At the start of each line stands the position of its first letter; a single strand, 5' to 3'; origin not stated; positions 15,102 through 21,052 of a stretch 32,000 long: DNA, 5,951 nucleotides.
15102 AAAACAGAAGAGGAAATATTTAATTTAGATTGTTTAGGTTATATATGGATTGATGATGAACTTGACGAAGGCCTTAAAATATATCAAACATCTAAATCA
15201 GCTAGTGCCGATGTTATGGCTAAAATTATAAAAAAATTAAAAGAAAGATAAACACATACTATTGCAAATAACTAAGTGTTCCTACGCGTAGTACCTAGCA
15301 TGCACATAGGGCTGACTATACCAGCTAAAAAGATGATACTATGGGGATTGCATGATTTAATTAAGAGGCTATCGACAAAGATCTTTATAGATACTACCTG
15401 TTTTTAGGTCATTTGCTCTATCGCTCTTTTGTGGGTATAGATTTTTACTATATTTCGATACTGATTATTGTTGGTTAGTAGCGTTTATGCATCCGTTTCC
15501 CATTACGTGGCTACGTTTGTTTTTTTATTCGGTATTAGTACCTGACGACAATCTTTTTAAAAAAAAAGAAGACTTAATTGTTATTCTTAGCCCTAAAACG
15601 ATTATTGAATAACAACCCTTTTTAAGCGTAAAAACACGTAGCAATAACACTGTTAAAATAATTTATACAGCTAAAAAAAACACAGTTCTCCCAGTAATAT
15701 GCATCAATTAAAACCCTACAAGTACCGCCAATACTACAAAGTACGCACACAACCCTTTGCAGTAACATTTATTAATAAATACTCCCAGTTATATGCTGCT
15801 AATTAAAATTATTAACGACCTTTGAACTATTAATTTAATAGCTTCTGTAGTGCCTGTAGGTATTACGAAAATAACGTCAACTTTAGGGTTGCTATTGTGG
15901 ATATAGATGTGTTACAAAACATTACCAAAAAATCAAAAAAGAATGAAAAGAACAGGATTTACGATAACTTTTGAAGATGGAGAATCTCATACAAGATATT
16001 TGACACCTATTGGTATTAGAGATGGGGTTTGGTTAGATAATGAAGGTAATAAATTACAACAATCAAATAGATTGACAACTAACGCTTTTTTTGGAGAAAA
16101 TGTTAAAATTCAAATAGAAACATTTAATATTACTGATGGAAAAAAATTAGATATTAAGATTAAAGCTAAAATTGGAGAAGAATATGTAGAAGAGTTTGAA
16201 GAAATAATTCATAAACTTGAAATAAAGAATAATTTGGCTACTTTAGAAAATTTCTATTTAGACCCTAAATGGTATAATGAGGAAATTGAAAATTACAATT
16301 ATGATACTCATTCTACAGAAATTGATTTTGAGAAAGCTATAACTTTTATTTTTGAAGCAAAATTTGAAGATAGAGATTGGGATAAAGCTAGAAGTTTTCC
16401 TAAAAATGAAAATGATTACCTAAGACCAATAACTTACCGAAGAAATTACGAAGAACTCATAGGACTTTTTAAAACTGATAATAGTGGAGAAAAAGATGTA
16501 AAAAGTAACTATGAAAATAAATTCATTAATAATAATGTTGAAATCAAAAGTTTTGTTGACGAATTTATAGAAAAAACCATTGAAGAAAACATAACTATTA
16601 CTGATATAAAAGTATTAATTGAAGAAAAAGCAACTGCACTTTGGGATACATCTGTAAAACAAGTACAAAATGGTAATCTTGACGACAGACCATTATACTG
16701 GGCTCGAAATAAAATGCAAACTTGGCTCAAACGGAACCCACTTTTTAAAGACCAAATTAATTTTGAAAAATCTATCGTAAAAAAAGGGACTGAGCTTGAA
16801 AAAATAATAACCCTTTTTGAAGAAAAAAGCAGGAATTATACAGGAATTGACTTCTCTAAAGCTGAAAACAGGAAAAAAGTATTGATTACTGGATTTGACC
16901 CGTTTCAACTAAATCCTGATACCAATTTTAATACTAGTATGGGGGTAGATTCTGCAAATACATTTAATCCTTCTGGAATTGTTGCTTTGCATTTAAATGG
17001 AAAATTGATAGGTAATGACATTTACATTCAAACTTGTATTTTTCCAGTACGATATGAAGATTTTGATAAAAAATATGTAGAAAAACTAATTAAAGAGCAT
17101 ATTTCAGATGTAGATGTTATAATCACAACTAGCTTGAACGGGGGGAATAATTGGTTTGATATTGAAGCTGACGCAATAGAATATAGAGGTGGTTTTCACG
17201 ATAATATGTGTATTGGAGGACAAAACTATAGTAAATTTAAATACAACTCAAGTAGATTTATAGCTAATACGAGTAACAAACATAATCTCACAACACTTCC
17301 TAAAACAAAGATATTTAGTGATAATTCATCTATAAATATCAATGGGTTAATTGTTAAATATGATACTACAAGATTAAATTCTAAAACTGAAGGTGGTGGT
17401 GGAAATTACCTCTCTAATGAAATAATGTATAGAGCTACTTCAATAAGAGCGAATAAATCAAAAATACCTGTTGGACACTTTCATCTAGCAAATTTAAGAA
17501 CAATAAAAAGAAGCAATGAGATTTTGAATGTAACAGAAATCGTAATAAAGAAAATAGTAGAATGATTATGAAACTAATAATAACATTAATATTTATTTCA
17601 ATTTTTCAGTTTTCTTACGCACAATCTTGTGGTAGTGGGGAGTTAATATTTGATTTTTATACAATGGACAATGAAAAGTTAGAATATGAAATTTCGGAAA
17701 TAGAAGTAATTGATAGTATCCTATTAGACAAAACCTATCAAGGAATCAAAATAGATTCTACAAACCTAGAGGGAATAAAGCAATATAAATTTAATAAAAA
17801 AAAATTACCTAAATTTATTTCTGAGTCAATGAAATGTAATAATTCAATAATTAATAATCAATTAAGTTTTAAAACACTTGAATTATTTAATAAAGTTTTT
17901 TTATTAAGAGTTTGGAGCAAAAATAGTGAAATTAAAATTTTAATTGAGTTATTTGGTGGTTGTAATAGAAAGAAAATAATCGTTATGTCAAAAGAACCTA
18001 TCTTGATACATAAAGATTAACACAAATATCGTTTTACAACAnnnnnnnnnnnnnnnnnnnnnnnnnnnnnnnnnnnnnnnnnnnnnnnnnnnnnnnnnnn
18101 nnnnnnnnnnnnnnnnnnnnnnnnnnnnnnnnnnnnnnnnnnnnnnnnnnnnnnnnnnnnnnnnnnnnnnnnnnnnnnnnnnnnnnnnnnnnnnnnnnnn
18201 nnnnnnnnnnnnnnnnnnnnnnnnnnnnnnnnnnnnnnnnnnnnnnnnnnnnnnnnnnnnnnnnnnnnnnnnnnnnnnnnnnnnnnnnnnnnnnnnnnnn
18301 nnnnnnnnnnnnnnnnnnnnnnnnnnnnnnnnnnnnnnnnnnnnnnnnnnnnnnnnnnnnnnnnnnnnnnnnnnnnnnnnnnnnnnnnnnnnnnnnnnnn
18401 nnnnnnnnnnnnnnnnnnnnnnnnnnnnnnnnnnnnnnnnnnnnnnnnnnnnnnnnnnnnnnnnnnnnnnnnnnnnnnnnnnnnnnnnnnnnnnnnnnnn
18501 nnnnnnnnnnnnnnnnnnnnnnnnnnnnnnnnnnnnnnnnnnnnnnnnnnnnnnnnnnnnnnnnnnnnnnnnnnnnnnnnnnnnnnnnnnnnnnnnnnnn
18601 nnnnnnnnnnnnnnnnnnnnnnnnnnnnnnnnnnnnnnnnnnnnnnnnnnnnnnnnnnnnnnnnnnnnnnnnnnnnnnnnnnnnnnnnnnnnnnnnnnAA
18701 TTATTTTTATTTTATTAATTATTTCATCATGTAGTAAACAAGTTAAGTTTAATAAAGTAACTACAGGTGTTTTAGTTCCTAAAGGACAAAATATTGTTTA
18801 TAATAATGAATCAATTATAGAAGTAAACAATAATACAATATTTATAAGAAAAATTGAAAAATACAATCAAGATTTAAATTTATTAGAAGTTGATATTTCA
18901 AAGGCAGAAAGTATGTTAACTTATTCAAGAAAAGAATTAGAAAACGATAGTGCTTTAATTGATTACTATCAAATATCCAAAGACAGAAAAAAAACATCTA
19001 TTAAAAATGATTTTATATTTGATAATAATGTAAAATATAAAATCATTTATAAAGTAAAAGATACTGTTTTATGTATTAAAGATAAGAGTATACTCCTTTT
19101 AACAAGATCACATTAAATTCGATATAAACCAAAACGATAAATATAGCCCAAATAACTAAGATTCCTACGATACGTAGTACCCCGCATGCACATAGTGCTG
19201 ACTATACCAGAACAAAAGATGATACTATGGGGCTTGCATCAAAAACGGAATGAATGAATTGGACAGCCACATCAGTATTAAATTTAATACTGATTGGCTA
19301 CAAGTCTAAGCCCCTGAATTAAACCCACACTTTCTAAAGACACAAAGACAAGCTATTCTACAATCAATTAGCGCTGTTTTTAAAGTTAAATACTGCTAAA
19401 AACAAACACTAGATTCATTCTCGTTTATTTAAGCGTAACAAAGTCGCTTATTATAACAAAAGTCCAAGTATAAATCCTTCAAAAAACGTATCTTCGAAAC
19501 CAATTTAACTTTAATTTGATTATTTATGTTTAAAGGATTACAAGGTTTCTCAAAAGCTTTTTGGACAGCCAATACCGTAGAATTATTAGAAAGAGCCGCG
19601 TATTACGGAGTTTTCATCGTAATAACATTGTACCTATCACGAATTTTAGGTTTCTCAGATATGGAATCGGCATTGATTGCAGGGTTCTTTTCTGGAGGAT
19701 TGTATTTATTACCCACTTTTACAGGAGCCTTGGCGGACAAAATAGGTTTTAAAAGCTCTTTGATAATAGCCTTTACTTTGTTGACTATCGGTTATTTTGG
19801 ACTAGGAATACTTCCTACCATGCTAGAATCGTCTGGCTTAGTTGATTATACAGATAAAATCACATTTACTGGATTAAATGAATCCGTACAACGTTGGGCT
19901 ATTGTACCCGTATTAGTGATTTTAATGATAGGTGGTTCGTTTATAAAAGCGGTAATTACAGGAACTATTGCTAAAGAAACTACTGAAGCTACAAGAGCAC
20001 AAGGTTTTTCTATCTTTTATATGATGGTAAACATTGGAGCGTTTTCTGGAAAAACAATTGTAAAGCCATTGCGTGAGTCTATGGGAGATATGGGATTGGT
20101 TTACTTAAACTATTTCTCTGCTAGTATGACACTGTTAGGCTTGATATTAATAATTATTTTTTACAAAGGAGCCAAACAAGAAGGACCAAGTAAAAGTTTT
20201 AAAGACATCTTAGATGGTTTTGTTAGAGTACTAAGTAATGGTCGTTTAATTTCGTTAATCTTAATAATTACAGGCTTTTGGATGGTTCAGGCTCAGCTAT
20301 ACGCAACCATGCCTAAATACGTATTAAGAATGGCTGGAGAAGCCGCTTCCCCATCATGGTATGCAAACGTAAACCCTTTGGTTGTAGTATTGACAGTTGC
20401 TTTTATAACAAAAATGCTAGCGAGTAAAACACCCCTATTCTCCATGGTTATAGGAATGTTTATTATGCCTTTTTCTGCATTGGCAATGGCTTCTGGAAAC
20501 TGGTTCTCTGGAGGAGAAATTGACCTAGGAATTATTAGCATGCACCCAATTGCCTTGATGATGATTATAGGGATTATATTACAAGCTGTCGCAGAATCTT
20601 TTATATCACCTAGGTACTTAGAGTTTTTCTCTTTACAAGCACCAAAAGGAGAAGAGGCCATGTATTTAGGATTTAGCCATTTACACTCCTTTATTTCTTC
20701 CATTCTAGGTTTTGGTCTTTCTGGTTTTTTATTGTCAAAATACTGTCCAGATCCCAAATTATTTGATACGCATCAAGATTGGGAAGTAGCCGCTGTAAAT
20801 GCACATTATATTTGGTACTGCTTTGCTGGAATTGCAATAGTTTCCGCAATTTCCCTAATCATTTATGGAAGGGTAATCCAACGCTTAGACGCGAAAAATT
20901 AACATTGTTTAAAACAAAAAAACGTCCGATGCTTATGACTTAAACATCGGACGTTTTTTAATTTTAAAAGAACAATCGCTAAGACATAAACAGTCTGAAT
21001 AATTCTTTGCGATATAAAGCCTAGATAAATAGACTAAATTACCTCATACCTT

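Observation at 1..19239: Hcp(TssD)-anchored polymorphic toxin/immunity island with six toxin types and several orphan modules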

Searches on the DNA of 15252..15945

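Call 81: search_rna_families(source=window, start=15252, end=15945, threshold=evalue, max_evalue=1)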
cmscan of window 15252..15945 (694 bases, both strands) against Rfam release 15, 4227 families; matches with E-value up to 1: 0.
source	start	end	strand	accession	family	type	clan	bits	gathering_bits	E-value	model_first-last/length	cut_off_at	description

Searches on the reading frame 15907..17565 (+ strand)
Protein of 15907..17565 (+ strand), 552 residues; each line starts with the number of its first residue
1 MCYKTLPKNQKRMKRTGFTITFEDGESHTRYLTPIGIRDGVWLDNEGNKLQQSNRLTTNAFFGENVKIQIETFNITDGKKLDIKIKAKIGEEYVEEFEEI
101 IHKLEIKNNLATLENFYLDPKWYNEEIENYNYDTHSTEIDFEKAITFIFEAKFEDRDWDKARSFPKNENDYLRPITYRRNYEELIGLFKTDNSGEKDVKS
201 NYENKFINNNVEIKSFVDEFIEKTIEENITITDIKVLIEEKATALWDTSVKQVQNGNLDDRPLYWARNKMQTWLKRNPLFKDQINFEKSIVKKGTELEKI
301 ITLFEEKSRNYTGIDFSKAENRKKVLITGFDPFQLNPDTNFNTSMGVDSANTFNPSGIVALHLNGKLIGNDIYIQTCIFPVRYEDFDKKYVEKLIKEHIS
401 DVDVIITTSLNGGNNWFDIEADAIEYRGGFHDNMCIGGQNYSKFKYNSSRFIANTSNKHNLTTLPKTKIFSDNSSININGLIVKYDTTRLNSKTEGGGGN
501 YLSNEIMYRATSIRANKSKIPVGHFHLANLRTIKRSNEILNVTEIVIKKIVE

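Call 5: search_protein_families(library=pfam, max_evalue=0.01, proteins=[window:15907-17565:+])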
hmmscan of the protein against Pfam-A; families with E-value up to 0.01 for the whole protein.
window:15907-17565:+ (552 aa): 1 family
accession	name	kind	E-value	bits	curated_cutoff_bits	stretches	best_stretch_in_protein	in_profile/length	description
PF01470.22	Peptidase_C15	-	4.2e-05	24.1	22.7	1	323-423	1-82/204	Pyroglutamyl peptidase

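Call 7: search_protein_families(library=ncbifam, max_evalue=0.01, proteins=[window:15907-17565:+])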
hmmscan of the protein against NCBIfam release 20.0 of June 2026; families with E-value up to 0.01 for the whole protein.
window:15907-17565:+ (552 aa): 2 families
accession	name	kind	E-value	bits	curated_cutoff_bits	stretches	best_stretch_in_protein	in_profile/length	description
NF009676.0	PRK13197.1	subfamily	8.9e-05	22.5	199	0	323-530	2-171/215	pyroglutamyl-peptidase I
TIGR00504.1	pyro_pdase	equivalog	0.0019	18.3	201.75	0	324-420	1-78/213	pyroglutamyl-peptidase I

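Call 33: search_solved_structures(query=window:15907-17565:+, max_evalue=1)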
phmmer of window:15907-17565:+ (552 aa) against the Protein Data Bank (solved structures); distinct sequences matched with E-value up to 1: 2.
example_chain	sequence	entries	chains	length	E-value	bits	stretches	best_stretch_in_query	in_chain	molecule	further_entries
2o0h_A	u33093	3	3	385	0.22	13.5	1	372-437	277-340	DNA packaging protein Gp17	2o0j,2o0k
3cpe_A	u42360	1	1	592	0.43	12.5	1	372-437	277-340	DNA packaging protein Gp17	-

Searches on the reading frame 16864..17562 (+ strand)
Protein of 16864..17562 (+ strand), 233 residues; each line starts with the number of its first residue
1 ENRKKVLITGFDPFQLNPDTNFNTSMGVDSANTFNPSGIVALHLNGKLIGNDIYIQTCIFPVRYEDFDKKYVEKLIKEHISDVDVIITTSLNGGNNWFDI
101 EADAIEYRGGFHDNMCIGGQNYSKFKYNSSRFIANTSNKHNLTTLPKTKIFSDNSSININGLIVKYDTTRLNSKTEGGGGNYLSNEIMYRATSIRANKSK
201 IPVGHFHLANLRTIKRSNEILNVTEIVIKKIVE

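Call 116: search_solved_structures(query=A10, max_evalue=10, show_alignments=2)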
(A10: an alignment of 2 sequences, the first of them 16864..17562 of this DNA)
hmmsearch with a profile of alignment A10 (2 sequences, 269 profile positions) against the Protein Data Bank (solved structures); distinct sequences matched with E-value up to 10: 6.
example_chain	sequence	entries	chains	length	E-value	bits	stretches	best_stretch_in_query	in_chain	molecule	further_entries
6ao7_A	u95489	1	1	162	0.092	15.6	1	146-223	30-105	Acetyltransferase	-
1aug_A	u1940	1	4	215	0.19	14.6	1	4-32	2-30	PYROGLUTAMYL PEPTIDASE-1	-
3rnz_A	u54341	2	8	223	0.29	13.9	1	4-32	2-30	Pyrrolidone-carboxylate peptidase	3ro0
5ztj_A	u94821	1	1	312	0.42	13.4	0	38-57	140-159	DNA gyrase subunit A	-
5ej3_A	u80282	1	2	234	0.44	13.4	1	96-149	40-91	Endo-1,4-beta-xylanase B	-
3lac_A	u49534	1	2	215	0.92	12.3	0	5-27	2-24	Pyrrolidone-carboxylate peptidase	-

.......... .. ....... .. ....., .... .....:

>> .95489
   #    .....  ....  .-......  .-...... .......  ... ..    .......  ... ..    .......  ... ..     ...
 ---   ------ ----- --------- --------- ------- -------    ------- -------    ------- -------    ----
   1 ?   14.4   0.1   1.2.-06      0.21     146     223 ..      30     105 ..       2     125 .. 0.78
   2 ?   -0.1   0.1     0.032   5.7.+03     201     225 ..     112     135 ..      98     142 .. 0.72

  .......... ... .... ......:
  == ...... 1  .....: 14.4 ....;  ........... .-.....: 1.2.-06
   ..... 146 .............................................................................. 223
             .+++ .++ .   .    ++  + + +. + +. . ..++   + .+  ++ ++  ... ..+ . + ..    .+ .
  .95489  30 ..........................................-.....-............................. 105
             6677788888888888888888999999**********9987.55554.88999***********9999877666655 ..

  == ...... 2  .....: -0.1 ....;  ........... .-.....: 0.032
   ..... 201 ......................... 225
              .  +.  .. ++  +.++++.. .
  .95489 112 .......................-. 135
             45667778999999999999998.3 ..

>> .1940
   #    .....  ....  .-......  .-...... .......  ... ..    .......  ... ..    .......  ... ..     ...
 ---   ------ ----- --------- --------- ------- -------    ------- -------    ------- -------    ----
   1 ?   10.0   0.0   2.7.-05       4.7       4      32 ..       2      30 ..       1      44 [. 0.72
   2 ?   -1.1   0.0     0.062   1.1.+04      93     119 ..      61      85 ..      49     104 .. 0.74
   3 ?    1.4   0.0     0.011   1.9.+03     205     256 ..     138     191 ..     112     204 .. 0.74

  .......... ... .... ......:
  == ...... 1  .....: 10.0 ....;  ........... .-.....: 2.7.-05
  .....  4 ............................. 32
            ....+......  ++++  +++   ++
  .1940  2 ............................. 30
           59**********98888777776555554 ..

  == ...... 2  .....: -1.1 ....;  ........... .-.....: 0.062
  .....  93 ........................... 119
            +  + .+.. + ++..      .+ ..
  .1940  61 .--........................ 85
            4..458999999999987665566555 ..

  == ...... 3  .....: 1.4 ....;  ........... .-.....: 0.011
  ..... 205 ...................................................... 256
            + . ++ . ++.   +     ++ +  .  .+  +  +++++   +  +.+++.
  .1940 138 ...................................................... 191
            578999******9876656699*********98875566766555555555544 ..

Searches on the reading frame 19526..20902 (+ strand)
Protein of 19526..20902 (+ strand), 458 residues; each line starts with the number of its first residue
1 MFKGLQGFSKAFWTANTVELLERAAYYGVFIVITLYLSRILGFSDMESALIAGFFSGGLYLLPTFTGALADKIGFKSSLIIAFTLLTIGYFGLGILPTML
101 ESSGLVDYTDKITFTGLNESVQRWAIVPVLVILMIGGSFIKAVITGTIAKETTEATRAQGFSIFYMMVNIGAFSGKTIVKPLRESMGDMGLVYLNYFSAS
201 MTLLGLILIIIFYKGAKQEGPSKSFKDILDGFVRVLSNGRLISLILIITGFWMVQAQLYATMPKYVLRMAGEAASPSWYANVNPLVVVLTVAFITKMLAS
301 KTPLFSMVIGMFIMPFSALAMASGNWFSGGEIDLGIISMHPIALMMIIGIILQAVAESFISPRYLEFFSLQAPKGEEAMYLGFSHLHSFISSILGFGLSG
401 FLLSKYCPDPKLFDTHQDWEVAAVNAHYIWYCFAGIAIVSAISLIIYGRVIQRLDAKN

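Call 64: search_protein_families(library=pfam, max_evalue=0.0001, proteins=[window:19526-20902:+])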
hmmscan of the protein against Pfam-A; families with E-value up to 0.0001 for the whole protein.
window:19526-20902:+ (458 aa): 2 families
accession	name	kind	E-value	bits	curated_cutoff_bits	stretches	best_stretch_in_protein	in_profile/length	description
PF07690.21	MFS_1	-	3.2e-17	62.9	33.4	2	23-324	9-291/347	Major Facilitator Superfamily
PF00854.27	PTR2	-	2.9e-11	43.3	27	1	241-397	204-374/392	POT family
